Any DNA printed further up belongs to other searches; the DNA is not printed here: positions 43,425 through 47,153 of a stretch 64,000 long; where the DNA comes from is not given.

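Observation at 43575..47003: AfsR-like SARP-NB-ARC-TPR (STAND) protein outside its usual actinobacterial context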

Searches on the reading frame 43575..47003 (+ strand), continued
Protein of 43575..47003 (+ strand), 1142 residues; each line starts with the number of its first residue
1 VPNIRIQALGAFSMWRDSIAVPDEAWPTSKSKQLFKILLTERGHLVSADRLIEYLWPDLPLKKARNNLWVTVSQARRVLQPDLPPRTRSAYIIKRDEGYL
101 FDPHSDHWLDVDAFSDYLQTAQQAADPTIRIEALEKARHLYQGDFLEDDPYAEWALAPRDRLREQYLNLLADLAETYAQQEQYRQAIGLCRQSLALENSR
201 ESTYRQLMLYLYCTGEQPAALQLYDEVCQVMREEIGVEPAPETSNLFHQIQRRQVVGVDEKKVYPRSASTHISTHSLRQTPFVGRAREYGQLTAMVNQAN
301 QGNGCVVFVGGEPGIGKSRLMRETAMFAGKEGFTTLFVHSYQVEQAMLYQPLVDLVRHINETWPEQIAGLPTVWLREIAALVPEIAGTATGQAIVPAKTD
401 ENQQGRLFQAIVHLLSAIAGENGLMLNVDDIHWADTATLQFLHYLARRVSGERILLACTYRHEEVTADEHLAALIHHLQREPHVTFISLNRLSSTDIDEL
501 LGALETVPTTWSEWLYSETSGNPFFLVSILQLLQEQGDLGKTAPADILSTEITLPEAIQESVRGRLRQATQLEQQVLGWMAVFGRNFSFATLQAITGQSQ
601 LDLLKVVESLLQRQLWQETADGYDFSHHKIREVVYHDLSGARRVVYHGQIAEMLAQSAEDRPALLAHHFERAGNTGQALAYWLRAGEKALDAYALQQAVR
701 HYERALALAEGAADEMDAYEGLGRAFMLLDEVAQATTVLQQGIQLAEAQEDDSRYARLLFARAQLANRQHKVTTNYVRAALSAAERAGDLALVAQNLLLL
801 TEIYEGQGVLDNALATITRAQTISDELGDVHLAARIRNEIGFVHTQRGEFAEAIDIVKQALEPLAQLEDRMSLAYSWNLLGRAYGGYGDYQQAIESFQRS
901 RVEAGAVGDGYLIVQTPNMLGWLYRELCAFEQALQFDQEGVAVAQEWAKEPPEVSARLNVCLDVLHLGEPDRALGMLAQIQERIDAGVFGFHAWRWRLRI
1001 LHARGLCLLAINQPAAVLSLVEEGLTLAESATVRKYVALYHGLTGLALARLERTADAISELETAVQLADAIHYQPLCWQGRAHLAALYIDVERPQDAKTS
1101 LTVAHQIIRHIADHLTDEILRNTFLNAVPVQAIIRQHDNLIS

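Call 52: search_solved_structures(query=A1, max_evalue=1, show_alignments=0)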
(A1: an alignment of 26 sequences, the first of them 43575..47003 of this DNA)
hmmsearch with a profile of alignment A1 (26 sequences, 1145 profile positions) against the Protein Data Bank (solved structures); distinct sequences matched with E-value up to 1: 210 (the best 60 are shown).
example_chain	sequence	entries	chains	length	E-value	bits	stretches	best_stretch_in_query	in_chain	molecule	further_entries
8k60_I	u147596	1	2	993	6.2e-39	136.7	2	3-329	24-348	Regulatory protein AfsR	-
8jke_I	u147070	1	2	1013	8.6e-39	136.3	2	3-329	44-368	Regulatory protein AfsR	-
9qhb_A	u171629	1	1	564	1.5e-33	118.9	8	806-914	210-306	Engineered tetratricopeptide repeat protein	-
5a6c_A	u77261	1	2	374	1.2e-28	102.7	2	704-887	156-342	G-PROTEIN-SIGNALING MODULATOR 2, AFADIN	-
3sf4_A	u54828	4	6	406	1.4e-28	102.5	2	704-892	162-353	G-protein-signaling modulator 2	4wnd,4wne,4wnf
4wng_A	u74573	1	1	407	1.4e-28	102.4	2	704-892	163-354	G-protein-signaling modulator 2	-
6hc2_A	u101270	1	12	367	2.2e-28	101.8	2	704-885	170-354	G-protein-signaling modulator 2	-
8hvr_I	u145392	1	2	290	6e-27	97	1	3-253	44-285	Regulatory protein AfsR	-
3ro2_A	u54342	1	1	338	1.3e-26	95.9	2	704-879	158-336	G-protein-signaling modulator 2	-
4g2v_A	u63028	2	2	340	1.3e-26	95.9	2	704-879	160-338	G-protein-signaling modulator 2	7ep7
5a7d_B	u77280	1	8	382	1.4e-25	92.5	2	704-882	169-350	PINS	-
4a1s_A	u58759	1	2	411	3.4e-24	87.9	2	704-877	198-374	PARTNER OF INSCUTEABLE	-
4jhr_A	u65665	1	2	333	4.7e-21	77.5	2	704-881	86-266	G-protein-signaling modulator 2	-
8bu0_A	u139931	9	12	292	2.5e-20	75.1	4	806-914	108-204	Consensus tetratricopeptide repeat protein | Crystal structure of an 8-repeat consensus TPR superhelix with Zinc. | Monomer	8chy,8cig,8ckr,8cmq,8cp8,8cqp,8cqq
7t7t_A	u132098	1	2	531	1.9e-19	72.2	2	701-924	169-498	Protein TONSOKU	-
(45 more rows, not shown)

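Call 53: predict_structure(alignment_id=A1)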
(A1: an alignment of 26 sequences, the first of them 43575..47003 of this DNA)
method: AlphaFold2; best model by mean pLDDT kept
length: 1142 residues; sequences in the alignment: 26
mean_pLDDT: 85.8   pTM: 0.63
mean pLDDT of the five models: 85.8, 83.7, 83.6, 81.2, 80.1
residues with pLDDT >= 90: 568; 70-90: 460; 50-70: 70; < 50: 44
segments of 3 or more residues with pLDDT < 50: 261-276, 390-401, 541-553
pLDDT, mean of each block of 10 residues (from residue 1): 80 87 87 91 87 88 89 91 84 90 87 91 89 93 76 75 92 90 86 87 93 81 86 78 90 73 38 43 86 94 93 85 92 91 80 89 86 81 66 44 78 92 92 88 91 93 83 90 93 87 73 78 77 60 45 53 70 85 81 80 85 75 73 79 86 78 90 92 90 80 93 95 90 93 96 95 85 81 95 94 90 96 91 92 95 96 84 93 96 97 82 91 95 96 85 91 95 95 74 85 96 95 94 96 97 96 97 94 95 94 96 94 95 90 59
secondary structure, 60 per line:
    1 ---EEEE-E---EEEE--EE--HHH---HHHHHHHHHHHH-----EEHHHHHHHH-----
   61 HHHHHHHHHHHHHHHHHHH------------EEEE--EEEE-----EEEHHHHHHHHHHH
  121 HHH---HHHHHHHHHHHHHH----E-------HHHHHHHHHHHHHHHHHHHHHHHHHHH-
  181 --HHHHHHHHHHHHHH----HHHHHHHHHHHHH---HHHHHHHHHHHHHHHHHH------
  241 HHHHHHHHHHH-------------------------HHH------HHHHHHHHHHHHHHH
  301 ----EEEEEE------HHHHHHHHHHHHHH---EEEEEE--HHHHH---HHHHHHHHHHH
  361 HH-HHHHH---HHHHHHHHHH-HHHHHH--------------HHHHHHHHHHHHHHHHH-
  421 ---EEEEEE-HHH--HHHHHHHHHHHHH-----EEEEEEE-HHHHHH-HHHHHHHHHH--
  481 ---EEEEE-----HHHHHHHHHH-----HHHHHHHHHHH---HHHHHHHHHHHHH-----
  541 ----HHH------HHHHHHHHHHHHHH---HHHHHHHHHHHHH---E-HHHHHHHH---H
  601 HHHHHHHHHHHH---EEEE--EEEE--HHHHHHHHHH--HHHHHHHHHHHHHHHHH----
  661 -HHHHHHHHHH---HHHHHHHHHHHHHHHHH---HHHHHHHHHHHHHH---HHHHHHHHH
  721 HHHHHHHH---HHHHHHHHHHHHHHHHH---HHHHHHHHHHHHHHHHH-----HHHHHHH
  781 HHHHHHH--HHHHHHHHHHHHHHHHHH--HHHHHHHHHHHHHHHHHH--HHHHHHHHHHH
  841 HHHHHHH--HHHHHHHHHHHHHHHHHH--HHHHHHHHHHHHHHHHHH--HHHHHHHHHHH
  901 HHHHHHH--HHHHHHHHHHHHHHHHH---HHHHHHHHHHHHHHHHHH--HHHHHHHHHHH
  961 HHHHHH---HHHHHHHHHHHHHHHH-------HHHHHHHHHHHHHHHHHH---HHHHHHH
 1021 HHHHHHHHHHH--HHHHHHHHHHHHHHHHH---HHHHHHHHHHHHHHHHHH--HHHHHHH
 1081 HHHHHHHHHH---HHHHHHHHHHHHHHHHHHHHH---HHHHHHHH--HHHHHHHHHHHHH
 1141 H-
elements in order (helices of 4 or more, strands of 3 or more residues): E4-7 E13-16 H29-40 H48-55 H61-79 E92-95 E98-101 E107-109 H110-123 H127-140 H153-179 H183-196 H201-213 H217-234 H241-251 H286-300 E305-310 H317-330 E334-339 H342-346 H350-362 H364-368 H372-381 H383-388 H403-419 E424-429 H436-448 E454-460 H462-467 H469-478 E484-488 H494-503 H509-519 H523-535 H554-567 H571-583 H589-596 H600-612 E616-619 E622-625 H628-637 H640-656 H662-671 H675-691 H695-708 H712-728 H732-748 H752-768 H774-787 H790-807 H810-827 H830-847 H850-867 H870-887 H890-907 H910-926 H930-947 H950-966 H970-985 H993-1010 H1014-1031 H1034-1050 H1054-1071 H1074-1090 H1094-1114 H1118-1125 H1128-1141

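Call 55: fold_search(model_id=the predicted structure, library=pdb)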
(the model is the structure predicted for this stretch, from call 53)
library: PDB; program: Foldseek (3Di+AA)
matches with E <= 10: 1796; with E <= 0.001: 348
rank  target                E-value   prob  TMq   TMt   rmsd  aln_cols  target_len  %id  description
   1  6mfv_A                6.5e-14  1.00  0.34  0.52   9.9       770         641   14  Crystal structure of the Signal Transduction ATPase with Numerous Domains (STAND) protein with a tetratricopeptide rep (released 2019-02-20)
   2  8fgw_D                7.4e-11  1.00  0.18  0.17  28.3      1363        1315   13  Human IFT-A complex structures provide molecular insights into ciliary transport (released 2023-02-22)
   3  9hvq_Q                3.4e-09  1.00  0.21  0.26  34.9      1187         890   12  Structure of the transcribing Pol II-DSIF-PAF-SPT6-RECQL5 complex (released 2025-07-16)
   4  6hc2_E                4.3e-09  1.00  0.24  0.65   5.4       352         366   21  Crystal structure of NuMA/LGN hetero-hexamers (released 2019-05-29)
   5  8bbg_D                4.5e-09  1.00  0.26  0.23  28.4      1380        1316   11  Structure of the IFT-A complex; anterograde IFT-A train model (released 2022-12-21)
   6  7t7t_A                6.6e-09  1.00  0.23  0.51  18.9       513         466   12  Structure of TSK/BRU1 bound to histone H3.1 (released 2022-03-30)
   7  6hc2_C                6.8e-09  1.00  0.24  0.66   5.7       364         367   21  Crystal structure of NuMA/LGN hetero-hexamers (released 2019-05-29)
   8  6hc2_A                6.8e-09  1.00  0.24  0.66   5.6       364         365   21  Crystal structure of NuMA/LGN hetero-hexamers (released 2019-05-29)
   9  3sf4_B                7.4e-09  1.00  0.23  0.65   5.5       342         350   22  Crystal structure of the complex between the conserved cell polarity proteins Inscuteable and LGN (released 2011-11-23)
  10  3sf4_A                7.7e-09  1.00  0.23  0.63   5.9       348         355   22  Crystal structure of the complex between the conserved cell polarity proteins Inscuteable and LGN (released 2011-11-23)
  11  6hc2_S                8.0e-09  1.00  0.24  0.66   6.3       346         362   20  Crystal structure of NuMA/LGN hetero-hexamers (released 2019-05-29)
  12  4buj_B                9.7e-09  1.00  0.24  0.21  36.0      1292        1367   10  Crystal structure of the S. cerevisiae Ski2-3-8 complex (released 2013-08-28)
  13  3ro2_A                1.1e-08  1.00  0.24  0.74   4.8       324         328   20  Structures of the LGN/NuMA complex (released 2012-03-07)
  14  4buj_F                1.2e-08  1.00  0.21  0.19  40.7      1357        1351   11  Crystal structure of the S. cerevisiae Ski2-3-8 complex (released 2013-08-28)
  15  5a7d_C                1.2e-08  1.00  0.24  0.66   5.5       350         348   19  Tetrameric assembly of LGN with Inscuteable (released 2016-08-03)
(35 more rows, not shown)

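Call 61: find_related_loci(query=A1, collection=viral_contigs, flank=5000)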
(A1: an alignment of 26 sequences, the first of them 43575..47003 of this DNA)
Query A1 (1142 aa) in viral_contigs; peptide patterns used: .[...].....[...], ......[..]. (x = any residue, [..] = any of these).
64 stretches matched a pattern, but none encodes a relative of the query by tblastn (E <= 1e-3).

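Call 75: search_protein_families(library=pfam, proteins=[L057:9293-12742:+, L046:9653-12706:+, P0092], max_evalue=0.00001)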
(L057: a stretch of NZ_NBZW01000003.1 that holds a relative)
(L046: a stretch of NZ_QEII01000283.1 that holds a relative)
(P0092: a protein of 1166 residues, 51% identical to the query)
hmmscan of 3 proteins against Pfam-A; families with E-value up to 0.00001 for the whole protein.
L057:9293-12742:+ (1149 aa): 8 families
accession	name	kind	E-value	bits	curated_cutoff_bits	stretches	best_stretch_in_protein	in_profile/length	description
PF13191.12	AAA_16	-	2e-24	87.4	32.6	1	251-427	1-166/167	AAA ATPase domain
PF13424.12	TPR_12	-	2.6e-19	69.6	30.1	2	738-807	5-76/77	Tetratricopeptide repeat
PF00515.34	TPR_1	-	1.1e-16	60.3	27.8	0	738-764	3-29/34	Tetratricopeptide repeat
PF13181.12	TPR_8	-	6.1e-11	42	25.7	0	738-767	3-32/34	Tetratricopeptide repeat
PF07719.23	TPR_2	-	2.1e-10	40.3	27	0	738-764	3-29/34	Tetratricopeptide repeat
PF01381.28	HTH_3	-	2e-09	37.8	23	1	153-204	1-52/55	Helix-turn-helix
PF13560.12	HTH_31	-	3.5e-09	37.3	27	1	150-208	3-62/64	Helix-turn-helix domain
PF13401.12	AAA_22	-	1.6e-06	28.9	27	0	276-418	7-109/130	AAA domain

L046:9653-12706:+ (1017 aa): 9 families
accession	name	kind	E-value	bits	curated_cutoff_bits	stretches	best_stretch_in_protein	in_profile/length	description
PF13191.12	AAA_16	-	7.2e-25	88.8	32.6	1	119-295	1-166/167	AAA ATPase domain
PF13424.12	TPR_12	-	3.5e-20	72.4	30.1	3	607-675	6-76/77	Tetratricopeptide repeat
PF00515.34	TPR_1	-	1.5e-19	69.4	27.8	0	644-674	1-31/34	Tetratricopeptide repeat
PF07719.23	TPR_2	-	1.6e-12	46.9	27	0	606-632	3-29/34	Tetratricopeptide repeat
PF13181.12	TPR_8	-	3e-11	43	25.7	0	606-635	3-32/34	Tetratricopeptide repeat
PF13560.12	HTH_31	-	5.8e-11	43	27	1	11-71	3-64/64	Helix-turn-helix domain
PF01381.28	HTH_3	-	3.6e-09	37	23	1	14-65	1-52/55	Helix-turn-helix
PF13401.12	AAA_22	-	2.7e-07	31.4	27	1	141-286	4-109/130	AAA domain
PF13374.12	TPR_10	-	1.4e-06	28.6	27.5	0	644-677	2-35/42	Tetratricopeptide repeat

P0092 (1166 aa): 9 families
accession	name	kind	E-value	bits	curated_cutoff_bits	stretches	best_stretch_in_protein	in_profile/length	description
PF00069.31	Pkinase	-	6.9e-44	150.7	31.7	1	10-251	1-253/263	Protein kinase domain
PF07714.23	PK_Tyr_Ser-Thr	-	8.1e-29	101.1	23.1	1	12-251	3-250/258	Protein tyrosine and serine/threonine kinase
PF13191.12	AAA_16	-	1.4e-23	84.6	32.6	1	303-480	2-167/167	AAA ATPase domain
PF13424.12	TPR_12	-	2.4e-12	47.3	30.1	1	909-976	3-72/77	Tetratricopeptide repeat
PF07719.23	TPR_2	-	9.3e-09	35.2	27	0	909-937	1-29/34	Tetratricopeptide repeat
PF13181.12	TPR_8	-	1.9e-08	34.2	25.7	0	949-970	1-22/34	Tetratricopeptide repeat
PF00515.34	TPR_1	-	2.3e-06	27.6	27.8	0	909-937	1-29/34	Tetratricopeptide repeat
PF10602.15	RPN7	-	6.9e-06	26.3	29.6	0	713-796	37-120/174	26S proteasome subunit RPN7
PF12895.13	ANAPC3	-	8e-06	26.5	27.2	0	884-951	4-65/82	Anaphase-promoting complex, cyclosome, subunit 3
